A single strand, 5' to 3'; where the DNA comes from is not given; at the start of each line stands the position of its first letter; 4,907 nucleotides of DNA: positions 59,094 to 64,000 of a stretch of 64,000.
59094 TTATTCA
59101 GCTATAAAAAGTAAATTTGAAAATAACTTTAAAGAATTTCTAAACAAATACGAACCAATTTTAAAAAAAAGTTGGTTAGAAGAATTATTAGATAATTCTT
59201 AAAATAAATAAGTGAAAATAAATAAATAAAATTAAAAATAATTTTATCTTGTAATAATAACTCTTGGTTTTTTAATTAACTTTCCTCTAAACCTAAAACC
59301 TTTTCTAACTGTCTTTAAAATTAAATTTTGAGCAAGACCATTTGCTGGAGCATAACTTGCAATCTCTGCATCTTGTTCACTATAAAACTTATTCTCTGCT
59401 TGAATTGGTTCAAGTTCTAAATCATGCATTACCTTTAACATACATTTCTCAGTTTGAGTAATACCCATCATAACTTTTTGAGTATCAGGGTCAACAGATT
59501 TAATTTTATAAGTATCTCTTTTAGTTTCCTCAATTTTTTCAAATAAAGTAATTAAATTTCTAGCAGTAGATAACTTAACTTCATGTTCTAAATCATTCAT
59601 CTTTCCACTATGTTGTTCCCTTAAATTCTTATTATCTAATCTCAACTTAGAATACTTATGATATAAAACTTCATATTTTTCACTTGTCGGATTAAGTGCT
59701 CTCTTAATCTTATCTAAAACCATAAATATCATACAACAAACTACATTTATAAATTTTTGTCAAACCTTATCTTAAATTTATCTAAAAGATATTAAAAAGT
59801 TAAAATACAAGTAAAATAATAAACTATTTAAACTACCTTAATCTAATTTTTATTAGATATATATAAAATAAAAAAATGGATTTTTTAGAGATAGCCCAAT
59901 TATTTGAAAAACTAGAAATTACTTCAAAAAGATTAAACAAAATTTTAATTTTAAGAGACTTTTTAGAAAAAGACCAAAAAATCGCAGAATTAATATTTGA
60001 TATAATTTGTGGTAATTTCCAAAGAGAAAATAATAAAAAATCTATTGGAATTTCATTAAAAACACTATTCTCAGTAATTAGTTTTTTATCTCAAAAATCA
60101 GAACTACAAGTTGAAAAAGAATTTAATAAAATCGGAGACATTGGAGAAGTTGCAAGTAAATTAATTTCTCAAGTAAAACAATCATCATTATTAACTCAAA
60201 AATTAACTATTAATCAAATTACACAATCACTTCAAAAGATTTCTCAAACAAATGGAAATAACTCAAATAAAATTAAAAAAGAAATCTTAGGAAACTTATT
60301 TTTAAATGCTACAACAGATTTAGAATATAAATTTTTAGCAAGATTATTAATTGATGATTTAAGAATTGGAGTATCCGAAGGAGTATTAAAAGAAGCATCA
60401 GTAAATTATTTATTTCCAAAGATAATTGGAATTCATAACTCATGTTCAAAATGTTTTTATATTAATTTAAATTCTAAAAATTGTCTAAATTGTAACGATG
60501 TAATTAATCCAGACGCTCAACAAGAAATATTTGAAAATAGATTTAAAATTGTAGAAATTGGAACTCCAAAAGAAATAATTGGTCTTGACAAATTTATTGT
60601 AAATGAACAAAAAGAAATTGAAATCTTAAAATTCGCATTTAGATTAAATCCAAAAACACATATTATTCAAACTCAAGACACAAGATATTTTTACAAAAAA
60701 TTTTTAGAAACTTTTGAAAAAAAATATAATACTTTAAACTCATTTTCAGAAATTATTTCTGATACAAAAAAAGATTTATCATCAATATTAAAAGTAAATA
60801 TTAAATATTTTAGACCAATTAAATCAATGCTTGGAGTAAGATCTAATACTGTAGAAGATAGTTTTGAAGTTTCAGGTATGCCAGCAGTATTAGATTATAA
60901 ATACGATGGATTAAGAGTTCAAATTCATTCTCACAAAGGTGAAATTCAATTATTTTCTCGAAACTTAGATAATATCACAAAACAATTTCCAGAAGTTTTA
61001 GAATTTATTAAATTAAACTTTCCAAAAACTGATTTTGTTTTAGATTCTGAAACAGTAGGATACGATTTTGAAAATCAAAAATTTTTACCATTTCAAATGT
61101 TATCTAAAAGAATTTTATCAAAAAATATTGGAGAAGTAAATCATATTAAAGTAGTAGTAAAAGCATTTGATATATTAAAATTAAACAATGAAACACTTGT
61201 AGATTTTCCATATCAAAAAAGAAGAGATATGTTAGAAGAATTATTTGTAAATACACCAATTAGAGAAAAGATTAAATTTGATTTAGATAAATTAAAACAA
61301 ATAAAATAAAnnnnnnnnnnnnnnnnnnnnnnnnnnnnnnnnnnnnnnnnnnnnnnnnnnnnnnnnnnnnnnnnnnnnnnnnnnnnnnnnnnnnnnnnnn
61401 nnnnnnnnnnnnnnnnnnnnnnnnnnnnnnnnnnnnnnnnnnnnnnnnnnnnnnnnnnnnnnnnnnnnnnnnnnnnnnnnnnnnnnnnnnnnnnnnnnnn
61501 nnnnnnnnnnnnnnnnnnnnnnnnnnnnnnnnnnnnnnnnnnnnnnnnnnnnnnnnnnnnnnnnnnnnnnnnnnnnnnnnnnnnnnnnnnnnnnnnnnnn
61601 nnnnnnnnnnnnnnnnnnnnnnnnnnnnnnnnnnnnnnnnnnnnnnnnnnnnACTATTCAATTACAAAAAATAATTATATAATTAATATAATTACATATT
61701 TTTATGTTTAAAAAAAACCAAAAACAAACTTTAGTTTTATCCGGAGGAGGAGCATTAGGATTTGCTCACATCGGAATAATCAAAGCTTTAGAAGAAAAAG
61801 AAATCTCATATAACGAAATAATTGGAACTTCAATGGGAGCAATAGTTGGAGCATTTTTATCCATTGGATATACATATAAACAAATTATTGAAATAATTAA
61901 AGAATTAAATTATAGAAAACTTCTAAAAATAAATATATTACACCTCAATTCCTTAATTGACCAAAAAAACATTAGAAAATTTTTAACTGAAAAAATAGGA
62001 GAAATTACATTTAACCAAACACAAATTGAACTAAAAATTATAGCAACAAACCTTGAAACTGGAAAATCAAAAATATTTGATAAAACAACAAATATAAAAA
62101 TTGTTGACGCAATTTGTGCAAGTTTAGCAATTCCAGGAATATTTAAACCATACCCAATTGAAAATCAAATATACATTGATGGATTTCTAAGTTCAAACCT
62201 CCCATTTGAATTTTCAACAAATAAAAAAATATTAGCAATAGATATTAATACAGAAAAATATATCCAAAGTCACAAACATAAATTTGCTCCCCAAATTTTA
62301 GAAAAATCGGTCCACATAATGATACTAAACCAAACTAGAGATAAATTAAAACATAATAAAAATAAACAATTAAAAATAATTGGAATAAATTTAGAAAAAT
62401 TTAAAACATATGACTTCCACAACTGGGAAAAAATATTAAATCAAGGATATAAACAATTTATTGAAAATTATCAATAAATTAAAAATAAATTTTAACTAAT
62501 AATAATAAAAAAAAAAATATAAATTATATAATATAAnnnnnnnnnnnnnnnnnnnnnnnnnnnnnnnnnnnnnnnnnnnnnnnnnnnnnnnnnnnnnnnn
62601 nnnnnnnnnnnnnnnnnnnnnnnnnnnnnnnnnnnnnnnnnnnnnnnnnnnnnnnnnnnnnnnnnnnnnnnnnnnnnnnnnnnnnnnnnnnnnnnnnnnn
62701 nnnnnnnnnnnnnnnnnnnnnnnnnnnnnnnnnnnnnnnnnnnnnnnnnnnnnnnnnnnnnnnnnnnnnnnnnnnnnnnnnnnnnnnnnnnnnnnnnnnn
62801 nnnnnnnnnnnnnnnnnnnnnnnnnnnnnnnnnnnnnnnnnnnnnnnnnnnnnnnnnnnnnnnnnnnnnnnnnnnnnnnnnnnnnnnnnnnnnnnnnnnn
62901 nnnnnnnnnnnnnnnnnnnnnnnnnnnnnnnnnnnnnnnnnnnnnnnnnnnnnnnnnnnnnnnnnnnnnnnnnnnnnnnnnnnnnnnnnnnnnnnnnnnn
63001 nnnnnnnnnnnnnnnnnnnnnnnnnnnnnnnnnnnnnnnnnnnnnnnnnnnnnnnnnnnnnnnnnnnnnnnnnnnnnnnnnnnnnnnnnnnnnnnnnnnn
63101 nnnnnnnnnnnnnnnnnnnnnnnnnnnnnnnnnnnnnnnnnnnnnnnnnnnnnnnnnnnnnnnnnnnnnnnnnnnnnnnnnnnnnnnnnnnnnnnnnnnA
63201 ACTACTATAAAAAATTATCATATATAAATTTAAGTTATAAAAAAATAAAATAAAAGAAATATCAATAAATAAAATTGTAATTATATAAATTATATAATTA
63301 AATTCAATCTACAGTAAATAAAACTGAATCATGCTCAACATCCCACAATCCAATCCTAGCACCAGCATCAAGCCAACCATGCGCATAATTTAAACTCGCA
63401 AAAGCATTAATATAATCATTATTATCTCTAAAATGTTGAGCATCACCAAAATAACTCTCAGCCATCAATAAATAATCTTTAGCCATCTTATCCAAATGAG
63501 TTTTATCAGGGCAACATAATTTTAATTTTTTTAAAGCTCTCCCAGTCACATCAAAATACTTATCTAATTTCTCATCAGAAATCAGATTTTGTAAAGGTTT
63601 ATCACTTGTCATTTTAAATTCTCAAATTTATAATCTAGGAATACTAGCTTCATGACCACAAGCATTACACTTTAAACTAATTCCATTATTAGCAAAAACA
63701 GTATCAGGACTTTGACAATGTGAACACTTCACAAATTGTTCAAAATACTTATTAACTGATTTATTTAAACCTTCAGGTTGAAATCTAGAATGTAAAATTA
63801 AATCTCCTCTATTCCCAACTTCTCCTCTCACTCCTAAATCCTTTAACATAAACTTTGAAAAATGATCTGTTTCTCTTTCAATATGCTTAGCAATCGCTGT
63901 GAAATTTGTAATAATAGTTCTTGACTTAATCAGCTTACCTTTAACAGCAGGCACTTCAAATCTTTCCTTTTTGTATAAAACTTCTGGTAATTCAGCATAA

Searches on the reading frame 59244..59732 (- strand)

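Call 26: search_protein_families(library=pfam, proteins=[window:59244-59732:-], max_evalue=0.01)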
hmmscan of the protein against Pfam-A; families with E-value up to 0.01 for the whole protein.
window:59244-59732:- (162 aa): 1 family
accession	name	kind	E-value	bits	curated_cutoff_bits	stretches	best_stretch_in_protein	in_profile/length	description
PF01025.24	GrpE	-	2.1e-11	44.2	25.8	1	9-161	16-164/165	GrpE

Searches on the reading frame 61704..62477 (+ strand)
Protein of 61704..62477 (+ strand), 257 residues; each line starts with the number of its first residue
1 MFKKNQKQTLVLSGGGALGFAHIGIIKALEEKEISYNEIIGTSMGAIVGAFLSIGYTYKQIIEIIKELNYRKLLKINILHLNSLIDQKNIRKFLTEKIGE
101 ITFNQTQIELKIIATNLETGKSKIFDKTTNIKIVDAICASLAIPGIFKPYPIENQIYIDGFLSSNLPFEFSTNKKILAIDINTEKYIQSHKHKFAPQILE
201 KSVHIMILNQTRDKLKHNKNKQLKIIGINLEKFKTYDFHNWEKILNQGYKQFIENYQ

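Call 26: search_protein_families(library=pfam, proteins=[window:61704-62477:+], max_evalue=0.01)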
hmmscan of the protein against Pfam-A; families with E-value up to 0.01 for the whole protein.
window:61704-62477:+ (257 aa): 1 family
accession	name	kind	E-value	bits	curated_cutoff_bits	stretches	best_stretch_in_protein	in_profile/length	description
PF01734.28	Patatin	-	2.6e-35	122.8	27.7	1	10-169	1-188/191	Patatin-like phospholipase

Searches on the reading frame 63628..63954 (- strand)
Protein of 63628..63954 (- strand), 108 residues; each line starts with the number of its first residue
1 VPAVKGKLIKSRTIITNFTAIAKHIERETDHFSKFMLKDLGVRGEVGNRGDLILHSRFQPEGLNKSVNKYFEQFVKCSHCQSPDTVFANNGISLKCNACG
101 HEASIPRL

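Call 38: search_protein_families(library=pfam, proteins=[window:63628-63954:-], max_evalue=0.01)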
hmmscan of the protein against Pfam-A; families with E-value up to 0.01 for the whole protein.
window:63628-63954:- (108 aa): 2 families
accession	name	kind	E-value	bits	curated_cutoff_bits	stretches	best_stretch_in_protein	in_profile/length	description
PF01873.23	eIF-5_eIF-2B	-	1.5e-26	93.1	27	1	2-101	14-116/117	Domain found in IF2B/IF5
PF01667.23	Ribosomal_S27e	-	0.0007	19.7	24.5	1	75-102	8-35/55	Ribosomal protein S27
